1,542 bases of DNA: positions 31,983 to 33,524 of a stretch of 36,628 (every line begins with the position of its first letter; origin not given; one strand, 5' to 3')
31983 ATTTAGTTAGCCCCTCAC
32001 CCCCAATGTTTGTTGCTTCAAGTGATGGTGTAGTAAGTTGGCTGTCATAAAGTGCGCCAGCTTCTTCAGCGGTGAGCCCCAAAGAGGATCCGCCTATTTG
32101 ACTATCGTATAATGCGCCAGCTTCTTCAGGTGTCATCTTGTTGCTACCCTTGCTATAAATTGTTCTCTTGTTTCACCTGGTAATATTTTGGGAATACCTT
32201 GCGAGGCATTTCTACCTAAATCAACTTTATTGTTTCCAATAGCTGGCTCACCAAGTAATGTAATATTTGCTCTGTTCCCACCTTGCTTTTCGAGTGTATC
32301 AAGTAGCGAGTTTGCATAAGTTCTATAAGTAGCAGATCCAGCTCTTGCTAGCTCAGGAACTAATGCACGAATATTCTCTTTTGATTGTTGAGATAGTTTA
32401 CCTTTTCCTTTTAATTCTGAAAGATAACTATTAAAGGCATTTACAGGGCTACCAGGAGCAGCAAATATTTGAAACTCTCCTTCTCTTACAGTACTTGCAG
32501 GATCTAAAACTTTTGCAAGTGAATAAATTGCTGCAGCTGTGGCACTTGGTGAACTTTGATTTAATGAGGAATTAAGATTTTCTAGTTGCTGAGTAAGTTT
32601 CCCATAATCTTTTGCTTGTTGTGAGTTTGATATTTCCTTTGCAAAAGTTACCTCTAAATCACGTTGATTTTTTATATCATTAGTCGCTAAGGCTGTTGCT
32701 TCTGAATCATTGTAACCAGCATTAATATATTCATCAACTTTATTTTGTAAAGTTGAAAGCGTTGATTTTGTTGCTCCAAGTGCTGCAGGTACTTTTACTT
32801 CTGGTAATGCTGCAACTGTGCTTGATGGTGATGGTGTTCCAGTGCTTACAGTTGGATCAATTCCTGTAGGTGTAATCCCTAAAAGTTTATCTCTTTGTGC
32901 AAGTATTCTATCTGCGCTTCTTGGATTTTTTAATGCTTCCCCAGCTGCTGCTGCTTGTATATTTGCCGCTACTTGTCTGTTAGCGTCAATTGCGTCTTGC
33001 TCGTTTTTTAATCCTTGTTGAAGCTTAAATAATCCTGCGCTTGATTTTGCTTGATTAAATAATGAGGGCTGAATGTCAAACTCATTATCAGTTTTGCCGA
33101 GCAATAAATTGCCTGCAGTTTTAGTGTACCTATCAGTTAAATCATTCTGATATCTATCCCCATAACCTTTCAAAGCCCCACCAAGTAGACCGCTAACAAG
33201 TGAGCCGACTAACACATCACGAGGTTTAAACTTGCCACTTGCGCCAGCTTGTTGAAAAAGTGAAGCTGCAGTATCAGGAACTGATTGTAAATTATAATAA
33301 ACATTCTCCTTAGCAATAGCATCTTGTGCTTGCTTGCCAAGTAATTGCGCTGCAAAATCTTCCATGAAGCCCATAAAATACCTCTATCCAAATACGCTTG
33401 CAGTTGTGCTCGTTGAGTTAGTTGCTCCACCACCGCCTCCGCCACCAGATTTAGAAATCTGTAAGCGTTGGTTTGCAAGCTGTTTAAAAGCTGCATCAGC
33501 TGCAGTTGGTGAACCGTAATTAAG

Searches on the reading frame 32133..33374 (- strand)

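Call 58: search_protein_families(library=phrogs, proteins=[window:32133-33374:-], max_evalue=0.001)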
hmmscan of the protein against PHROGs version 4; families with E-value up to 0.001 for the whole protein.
window:32133-33374:- (413 aa): 1 family
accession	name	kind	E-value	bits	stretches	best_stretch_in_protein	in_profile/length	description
phrog_13634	-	unknown function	8.6e-05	22.6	1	238-303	217-282/403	-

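Call 87: search_protein_families(library=pfam, proteins=[window:32133-33374:-], max_evalue=0.001)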
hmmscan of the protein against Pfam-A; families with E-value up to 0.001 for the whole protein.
window:32133-33374:- (413 aa): 0 families
